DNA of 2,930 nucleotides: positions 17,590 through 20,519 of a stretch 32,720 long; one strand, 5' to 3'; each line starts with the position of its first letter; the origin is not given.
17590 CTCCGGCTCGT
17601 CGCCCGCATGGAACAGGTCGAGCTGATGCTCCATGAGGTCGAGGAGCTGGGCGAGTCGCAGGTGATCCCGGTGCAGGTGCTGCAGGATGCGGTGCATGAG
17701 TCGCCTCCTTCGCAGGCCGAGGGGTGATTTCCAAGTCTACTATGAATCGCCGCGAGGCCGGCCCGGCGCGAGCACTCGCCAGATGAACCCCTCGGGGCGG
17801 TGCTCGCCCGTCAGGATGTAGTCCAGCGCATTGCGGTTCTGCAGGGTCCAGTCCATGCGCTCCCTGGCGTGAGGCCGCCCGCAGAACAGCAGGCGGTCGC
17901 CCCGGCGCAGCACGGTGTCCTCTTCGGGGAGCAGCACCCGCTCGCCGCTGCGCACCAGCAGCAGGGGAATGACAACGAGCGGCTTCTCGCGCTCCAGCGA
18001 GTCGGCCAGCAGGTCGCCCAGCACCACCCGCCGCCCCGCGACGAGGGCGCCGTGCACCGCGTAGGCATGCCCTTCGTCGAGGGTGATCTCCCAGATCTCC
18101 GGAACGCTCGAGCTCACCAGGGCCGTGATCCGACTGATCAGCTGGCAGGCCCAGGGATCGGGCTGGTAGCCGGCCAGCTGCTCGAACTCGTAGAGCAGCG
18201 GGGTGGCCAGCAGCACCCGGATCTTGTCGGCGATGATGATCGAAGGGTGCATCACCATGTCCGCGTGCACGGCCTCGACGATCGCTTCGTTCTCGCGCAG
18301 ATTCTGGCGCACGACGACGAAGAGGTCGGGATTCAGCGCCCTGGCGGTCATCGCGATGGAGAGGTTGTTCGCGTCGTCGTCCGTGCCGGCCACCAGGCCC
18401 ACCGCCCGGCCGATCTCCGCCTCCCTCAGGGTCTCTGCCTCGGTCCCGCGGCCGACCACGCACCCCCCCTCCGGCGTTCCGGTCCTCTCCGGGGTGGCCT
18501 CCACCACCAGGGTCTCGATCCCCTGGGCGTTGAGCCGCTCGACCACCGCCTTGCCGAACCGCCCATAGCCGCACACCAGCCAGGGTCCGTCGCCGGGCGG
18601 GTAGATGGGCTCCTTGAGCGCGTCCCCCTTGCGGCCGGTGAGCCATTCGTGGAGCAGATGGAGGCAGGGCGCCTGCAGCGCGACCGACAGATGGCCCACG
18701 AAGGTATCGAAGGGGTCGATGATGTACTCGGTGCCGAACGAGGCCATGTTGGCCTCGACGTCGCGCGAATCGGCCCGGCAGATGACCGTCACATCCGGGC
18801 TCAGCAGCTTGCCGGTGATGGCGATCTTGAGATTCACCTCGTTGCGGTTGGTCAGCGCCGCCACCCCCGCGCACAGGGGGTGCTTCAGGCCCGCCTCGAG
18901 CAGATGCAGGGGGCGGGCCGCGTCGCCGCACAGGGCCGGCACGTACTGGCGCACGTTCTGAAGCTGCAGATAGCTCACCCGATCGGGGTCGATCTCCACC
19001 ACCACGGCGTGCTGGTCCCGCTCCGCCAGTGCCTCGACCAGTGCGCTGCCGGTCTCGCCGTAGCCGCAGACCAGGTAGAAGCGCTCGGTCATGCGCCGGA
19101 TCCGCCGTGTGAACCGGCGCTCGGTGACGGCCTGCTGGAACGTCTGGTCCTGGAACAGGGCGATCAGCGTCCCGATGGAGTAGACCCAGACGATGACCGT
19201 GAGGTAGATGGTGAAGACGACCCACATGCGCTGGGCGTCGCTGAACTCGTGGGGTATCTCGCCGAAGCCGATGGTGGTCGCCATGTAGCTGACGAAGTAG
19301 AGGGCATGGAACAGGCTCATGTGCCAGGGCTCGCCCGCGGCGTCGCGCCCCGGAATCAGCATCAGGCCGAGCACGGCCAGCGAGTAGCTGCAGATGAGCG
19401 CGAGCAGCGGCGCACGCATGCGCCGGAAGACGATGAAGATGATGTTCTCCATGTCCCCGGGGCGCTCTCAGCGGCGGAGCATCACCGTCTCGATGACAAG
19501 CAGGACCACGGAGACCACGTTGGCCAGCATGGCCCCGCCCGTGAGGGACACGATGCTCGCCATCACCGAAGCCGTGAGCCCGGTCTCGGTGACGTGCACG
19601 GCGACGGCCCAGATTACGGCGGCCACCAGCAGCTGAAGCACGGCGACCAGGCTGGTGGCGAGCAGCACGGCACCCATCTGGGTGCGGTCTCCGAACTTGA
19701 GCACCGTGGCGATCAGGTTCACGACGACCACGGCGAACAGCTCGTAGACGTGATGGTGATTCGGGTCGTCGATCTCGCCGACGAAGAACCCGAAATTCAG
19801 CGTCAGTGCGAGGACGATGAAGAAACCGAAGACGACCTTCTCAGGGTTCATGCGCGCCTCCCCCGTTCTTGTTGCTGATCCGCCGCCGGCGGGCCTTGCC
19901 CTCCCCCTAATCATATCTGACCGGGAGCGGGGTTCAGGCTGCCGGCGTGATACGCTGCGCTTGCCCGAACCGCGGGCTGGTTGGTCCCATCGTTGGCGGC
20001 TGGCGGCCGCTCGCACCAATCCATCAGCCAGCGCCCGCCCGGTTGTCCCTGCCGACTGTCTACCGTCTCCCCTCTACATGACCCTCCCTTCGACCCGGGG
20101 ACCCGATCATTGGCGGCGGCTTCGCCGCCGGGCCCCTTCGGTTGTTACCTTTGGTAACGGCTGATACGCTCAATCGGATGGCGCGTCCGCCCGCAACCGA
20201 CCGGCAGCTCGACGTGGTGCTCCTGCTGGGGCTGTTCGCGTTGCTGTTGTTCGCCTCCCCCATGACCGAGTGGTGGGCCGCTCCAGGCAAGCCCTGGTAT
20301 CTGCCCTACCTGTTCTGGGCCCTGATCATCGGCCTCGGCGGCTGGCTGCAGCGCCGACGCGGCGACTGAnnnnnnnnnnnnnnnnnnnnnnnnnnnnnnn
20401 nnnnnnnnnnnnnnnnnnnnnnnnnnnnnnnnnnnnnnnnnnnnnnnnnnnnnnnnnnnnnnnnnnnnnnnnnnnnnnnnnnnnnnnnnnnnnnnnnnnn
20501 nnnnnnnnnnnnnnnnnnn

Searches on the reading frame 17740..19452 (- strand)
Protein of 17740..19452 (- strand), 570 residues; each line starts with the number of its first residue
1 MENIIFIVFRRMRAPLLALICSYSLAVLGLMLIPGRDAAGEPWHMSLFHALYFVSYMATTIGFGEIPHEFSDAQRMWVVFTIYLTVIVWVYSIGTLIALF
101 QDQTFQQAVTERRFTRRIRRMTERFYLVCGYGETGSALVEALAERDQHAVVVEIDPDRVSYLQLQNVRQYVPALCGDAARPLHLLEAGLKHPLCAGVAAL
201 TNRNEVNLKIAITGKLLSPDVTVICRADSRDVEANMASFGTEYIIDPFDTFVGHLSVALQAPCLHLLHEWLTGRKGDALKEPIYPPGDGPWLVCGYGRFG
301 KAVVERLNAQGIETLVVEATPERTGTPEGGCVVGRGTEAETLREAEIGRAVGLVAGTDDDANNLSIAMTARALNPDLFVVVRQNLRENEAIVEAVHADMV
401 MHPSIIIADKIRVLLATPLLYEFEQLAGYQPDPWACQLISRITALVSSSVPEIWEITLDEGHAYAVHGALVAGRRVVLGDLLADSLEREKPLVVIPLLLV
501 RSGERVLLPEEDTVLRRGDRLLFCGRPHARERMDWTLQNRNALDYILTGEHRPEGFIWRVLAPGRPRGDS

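Call 17: search_protein_families(library=pfam, proteins=[window:17740-19452:-], max_evalue=0.01)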
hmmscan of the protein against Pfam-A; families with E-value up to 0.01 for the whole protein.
window:17740-19452:- (570 aa): 7 families
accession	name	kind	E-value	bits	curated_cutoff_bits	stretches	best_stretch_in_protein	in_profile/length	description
PF02254.24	TrkA_N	-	6.6e-44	149.4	23.8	2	292-403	2-116/116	TrkA-N domain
PF07885.22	Ion_trans_2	-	5.6e-08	33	22.5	1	32-101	16-78/79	Ion channel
PF00670.27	AdoHcyase_NAD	-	4.3e-05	24.1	27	0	125-156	25-56/162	S-adenosyl-L-homocysteine hydrolase, NAD binding domain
PF02080.26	TrkA_C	-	8.1e-05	22.9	27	1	495-530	29-63/71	TrkA-C domain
PF03807.23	F420_oxidored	-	0.00062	20.7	21.6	0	130-163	6-41/94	NADP oxidoreductase coenzyme F420-dependent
PF00520.37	Ion_trans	-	0.0016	18.1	25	1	16-103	134-236/241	Ion transport protein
PF02826.25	2-Hacid_dh_C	-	0.0023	17.8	25.1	0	291-324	39-72/178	D-isomer specific 2-hydroxyacid dehydrogenase, NAD binding domain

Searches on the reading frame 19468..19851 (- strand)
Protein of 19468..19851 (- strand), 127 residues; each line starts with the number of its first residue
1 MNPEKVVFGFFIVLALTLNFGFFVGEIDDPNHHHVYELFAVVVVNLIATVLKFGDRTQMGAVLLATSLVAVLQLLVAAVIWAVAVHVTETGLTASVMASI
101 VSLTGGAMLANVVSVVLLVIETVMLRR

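Call 17: search_protein_families(library=pfam, proteins=[window:19468-19851:-], max_evalue=0.01)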
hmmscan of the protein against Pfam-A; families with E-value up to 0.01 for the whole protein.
window:19468-19851:- (127 aa): 1 family
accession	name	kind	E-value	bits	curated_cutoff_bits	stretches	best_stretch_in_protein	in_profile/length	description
PF19931.4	DUF6394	-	3.5e-36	123.9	30.8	1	32-122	1-89/89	Family of unknown function (DUF6394)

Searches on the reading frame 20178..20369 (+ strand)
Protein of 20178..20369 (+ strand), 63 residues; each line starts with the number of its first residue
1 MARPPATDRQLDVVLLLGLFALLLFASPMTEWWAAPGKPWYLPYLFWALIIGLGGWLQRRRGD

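Call 17: search_protein_families(library=pfam, proteins=[window:20178-20369:+], max_evalue=0.01)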
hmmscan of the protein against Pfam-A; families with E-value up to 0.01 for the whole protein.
window:20178-20369:+ (63 aa): 0 families

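Call 34: search_solved_structures(query=window:20178-20366:+, max_evalue=10, show_alignments=2)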
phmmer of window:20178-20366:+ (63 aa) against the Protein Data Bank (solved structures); distinct sequences matched with E-value up to 10: 2.
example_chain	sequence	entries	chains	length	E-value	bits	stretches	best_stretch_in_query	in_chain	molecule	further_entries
10ed_X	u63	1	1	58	3.2e-06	30.5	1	14-61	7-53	MFS transporter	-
6vx4_H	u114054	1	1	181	0.55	13.9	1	5-45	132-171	Variable Domain of Heavy Chain of Antibody TyTx11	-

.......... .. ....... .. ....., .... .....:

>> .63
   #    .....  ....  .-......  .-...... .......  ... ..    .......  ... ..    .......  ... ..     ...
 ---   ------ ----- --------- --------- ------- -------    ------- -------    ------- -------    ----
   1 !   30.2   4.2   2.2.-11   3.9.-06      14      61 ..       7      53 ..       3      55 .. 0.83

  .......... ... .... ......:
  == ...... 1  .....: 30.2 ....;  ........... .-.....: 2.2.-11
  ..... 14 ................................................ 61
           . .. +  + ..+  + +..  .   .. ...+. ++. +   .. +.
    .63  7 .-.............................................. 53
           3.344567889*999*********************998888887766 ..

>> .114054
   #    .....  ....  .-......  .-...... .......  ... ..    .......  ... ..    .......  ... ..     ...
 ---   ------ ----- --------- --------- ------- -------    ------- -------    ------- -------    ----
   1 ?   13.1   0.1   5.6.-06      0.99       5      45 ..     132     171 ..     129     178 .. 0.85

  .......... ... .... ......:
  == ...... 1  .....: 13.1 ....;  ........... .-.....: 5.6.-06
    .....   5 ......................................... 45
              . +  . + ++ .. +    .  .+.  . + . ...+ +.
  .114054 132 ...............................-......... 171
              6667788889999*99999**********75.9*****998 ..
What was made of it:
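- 20178..20369 (+): cbrX-like small membrane-peptide gene (63 aa). Its stop codon overlaps the kinase start codon (ATGA). phmmer hit to PDB 10ED chain X (CbrX), E 3.2e-6, with a shared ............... motif (call 34).
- On CbrXAB two-component system: The 63-aa ORF at 20178-20369 hits 10ED chain X (CbrX) at E 3.2e-6 (call 34).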
